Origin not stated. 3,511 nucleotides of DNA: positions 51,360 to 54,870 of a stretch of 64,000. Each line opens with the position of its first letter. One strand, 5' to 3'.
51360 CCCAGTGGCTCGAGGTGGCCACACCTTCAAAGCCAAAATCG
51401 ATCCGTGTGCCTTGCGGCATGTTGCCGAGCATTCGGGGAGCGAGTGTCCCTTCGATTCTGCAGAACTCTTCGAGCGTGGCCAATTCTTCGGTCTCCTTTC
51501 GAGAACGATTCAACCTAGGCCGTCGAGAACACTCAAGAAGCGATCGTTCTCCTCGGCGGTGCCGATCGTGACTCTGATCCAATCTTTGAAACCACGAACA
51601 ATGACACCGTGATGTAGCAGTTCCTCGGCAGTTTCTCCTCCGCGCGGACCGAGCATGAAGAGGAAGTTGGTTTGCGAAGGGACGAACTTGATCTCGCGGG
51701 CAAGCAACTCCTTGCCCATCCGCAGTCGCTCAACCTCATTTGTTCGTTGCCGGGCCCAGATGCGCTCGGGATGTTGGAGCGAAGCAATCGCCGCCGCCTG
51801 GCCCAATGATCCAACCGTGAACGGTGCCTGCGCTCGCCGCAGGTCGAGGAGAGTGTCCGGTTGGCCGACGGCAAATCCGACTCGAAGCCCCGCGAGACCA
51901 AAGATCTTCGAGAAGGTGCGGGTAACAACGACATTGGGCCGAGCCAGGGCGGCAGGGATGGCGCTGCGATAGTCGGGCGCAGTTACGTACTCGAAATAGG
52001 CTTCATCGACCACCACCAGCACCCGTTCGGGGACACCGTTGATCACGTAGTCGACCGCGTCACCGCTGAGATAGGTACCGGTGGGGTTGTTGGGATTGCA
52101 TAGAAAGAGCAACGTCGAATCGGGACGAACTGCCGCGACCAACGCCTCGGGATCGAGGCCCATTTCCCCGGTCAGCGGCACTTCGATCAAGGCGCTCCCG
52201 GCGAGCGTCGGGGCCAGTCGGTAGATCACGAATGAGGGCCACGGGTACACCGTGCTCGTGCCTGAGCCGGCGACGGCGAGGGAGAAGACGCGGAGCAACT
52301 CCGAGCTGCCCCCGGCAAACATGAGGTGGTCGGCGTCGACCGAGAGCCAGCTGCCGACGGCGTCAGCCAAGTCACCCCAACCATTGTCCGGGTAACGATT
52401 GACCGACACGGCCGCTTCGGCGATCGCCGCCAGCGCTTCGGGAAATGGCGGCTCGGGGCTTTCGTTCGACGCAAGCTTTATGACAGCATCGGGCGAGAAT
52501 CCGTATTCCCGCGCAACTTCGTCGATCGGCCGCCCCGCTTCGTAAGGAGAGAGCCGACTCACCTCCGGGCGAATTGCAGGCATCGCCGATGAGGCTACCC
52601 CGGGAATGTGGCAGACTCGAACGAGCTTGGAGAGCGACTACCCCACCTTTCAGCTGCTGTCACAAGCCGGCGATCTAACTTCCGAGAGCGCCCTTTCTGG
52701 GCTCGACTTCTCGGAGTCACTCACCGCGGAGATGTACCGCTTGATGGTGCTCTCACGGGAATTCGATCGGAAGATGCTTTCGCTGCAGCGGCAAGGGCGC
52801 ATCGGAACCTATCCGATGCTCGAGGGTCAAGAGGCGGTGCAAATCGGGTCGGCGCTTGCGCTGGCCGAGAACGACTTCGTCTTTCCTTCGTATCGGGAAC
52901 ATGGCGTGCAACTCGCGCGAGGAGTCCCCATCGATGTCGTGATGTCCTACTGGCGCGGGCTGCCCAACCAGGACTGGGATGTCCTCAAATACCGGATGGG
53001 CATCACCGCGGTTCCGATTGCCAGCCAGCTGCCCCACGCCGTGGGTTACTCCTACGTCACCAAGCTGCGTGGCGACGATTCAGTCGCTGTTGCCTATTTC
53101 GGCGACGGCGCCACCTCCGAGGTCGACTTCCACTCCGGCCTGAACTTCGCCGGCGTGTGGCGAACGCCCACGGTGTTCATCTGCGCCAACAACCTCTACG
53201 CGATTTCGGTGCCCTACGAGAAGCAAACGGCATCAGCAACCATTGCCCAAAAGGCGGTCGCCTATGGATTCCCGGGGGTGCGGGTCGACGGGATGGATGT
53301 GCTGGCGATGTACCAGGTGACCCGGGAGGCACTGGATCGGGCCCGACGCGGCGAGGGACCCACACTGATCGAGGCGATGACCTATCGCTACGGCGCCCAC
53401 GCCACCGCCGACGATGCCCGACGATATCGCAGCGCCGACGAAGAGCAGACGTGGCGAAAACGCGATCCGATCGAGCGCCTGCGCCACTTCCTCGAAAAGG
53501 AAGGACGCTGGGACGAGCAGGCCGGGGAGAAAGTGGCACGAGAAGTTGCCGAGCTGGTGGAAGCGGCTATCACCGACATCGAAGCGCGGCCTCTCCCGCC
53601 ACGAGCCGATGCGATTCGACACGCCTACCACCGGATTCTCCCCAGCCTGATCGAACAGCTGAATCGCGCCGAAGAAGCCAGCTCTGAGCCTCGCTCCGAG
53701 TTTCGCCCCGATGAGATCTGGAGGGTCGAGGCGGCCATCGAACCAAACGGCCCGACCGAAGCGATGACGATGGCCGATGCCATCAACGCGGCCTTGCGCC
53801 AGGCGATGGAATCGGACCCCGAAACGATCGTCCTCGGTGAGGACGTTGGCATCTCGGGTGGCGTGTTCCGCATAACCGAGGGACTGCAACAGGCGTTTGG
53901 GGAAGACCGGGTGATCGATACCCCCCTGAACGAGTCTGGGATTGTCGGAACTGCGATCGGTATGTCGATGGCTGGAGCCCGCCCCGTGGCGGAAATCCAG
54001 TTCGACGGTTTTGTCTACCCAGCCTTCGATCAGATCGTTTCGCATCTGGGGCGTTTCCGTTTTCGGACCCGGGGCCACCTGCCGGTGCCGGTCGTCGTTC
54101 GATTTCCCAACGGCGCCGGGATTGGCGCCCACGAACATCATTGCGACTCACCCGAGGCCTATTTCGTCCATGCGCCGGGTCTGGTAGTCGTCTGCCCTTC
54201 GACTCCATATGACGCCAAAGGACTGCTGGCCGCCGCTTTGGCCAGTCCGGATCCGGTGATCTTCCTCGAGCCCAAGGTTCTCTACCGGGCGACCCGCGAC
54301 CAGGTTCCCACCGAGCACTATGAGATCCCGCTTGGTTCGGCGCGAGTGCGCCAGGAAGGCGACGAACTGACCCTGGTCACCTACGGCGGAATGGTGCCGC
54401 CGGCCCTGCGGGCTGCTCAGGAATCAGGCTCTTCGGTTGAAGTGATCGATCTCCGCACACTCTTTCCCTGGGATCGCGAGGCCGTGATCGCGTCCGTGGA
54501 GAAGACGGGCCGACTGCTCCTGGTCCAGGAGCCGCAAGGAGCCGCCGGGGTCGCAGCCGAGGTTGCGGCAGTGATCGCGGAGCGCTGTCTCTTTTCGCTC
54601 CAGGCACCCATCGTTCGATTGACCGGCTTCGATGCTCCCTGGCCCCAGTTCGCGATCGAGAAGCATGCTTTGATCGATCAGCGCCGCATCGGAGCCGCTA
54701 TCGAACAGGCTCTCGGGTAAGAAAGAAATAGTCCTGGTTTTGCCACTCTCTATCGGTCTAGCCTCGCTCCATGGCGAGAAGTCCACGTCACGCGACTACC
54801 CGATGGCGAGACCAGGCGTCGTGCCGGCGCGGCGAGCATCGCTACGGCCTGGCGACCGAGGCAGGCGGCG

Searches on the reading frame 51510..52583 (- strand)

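Call 8: search_protein_families(library=pfam, proteins=[window:51510-52583:-], max_evalue=0.001)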
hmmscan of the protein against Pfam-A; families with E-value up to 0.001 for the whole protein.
window:51510-52583:- (357 aa): 1 family
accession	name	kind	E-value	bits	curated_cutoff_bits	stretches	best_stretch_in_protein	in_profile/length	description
PF00155.27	Aminotran_1_2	-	2.7e-49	168.7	19.7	1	34-352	3-360/361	Aminotransferase class I and II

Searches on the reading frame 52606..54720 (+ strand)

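Call 57: search_protein_families(library=pfam, proteins=[window:52606-54720:+], max_evalue=0.00001)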
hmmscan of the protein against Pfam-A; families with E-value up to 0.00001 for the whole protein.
window:52606-54720:+ (704 aa): 3 families
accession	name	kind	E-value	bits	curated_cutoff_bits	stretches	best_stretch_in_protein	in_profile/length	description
PF00676.26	E1_dh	-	9.3e-88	294.5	22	1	44-331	1-297/300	Dehydrogenase E1 component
PF02779.29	Transket_pyr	-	3.7e-41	141.1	27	1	386-561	2-173/174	Transketolase, pyrimidine binding domain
PF02780.25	Transketolase_C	-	2.9e-31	108.4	25.9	1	577-695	1-124/124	Transketolase, C-terminal domain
